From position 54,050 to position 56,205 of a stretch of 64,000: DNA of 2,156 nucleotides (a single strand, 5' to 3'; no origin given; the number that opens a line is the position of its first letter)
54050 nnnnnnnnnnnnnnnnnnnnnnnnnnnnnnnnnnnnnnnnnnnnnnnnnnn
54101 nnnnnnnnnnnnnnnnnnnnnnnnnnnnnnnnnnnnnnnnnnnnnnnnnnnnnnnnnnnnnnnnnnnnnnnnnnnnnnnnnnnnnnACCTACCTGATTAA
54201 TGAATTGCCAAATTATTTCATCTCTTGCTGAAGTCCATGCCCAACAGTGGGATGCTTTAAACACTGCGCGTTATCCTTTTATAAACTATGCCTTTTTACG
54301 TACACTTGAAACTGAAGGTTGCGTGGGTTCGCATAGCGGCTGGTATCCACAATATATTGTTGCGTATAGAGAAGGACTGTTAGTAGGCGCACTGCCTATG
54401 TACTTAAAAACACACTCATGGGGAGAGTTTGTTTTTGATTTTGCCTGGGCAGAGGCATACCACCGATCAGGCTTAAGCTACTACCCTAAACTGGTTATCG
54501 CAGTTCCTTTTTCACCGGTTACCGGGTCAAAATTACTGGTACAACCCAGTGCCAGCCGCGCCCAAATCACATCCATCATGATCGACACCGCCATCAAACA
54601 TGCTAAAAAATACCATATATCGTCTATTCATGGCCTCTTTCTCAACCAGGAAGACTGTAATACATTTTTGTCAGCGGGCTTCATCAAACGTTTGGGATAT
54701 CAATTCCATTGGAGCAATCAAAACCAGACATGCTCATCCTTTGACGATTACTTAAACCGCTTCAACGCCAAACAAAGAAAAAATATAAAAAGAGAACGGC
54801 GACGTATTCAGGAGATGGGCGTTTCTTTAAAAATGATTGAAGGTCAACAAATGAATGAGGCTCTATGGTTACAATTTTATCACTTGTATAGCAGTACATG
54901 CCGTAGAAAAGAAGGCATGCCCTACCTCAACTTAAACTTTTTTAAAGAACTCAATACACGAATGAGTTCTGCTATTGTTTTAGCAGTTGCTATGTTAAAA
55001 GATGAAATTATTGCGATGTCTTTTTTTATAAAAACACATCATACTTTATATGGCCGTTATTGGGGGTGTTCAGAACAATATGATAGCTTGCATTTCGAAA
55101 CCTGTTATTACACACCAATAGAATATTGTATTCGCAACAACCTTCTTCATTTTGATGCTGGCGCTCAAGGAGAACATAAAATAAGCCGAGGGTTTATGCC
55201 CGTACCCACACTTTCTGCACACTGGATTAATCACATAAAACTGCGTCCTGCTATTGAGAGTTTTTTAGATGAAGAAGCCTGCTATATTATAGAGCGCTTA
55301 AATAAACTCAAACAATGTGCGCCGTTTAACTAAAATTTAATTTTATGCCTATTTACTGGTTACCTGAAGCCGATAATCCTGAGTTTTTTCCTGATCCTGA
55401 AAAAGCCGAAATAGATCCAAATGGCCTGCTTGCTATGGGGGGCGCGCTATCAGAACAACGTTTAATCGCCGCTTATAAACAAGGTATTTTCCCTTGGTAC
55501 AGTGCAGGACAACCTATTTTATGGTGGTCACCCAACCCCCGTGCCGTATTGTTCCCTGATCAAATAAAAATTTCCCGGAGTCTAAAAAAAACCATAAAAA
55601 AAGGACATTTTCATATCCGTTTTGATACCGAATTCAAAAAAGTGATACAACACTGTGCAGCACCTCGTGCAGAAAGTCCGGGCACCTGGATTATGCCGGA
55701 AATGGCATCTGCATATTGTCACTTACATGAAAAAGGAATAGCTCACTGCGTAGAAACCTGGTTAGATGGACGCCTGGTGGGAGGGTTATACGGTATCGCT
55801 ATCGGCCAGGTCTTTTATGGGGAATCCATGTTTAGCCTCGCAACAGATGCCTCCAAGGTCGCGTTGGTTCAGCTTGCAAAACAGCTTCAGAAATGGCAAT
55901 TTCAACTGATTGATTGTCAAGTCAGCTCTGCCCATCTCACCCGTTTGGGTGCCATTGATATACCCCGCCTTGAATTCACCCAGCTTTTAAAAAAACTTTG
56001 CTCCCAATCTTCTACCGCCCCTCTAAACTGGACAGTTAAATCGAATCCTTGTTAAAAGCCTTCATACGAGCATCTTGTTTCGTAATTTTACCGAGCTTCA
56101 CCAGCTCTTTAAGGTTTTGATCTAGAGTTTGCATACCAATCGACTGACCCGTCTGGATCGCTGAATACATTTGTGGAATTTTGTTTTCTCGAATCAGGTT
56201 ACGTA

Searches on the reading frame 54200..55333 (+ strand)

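Call 3: search_protein_families(library=ncbifam, proteins=[window:54200-55333:+], max_evalue=0.01)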
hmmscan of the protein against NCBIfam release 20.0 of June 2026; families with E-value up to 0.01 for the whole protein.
window:54200-55333:+ (377 aa): 1 family
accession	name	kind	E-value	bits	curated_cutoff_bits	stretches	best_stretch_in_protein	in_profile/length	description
TIGR03019.1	pepcterm_femAB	equivalog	5.1e-05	22.5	260.35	1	179-321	127-259/330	FemAB family XrtA/PEP-CTERM system-associated protein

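Call 4: search_protein_families(library=pfam, proteins=[window:54200-55333:+], max_evalue=0.01)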
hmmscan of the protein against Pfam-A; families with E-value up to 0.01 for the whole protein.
window:54200-55333:+ (377 aa): 2 families
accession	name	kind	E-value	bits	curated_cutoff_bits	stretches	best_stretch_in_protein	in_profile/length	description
PF04339.18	FemAB_like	-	7.9e-143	476.5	27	1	8-376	1-367/369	Peptidogalycan biosysnthesis/recognition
PF13480.13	Acetyltransf_6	-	5.2e-12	46.5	22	1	190-324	1-138/143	Acetyltransferase (GNAT) domain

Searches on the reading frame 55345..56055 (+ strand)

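Call 3: search_protein_families(library=ncbifam, proteins=[window:55345-56055:+], max_evalue=0.01)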
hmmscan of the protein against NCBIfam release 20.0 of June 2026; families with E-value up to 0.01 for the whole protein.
window:55345-56055:+ (236 aa): 1 family
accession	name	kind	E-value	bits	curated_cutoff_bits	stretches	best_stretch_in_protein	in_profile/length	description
TIGR00667.1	aat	equivalog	7.6e-64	214.7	143.55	1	41-220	6-184/193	leucyl/phenylalanyl-tRNA--protein transferase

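Call 4: search_protein_families(library=pfam, proteins=[window:55345-56055:+], max_evalue=0.01)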
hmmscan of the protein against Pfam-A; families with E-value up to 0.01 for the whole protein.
window:55345-56055:+ (236 aa): 2 families
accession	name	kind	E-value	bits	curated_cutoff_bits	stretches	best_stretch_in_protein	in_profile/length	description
PF03588.20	Leu_Phe_trans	-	1.4e-77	259.5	22.7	1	38-207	2-171/171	Leucyl/phenylalanyl-tRNA protein transferase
PF13480.13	Acetyltransf_6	-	0.0031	18.1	22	1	76-160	7-99/143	Acetyltransferase (GNAT) domain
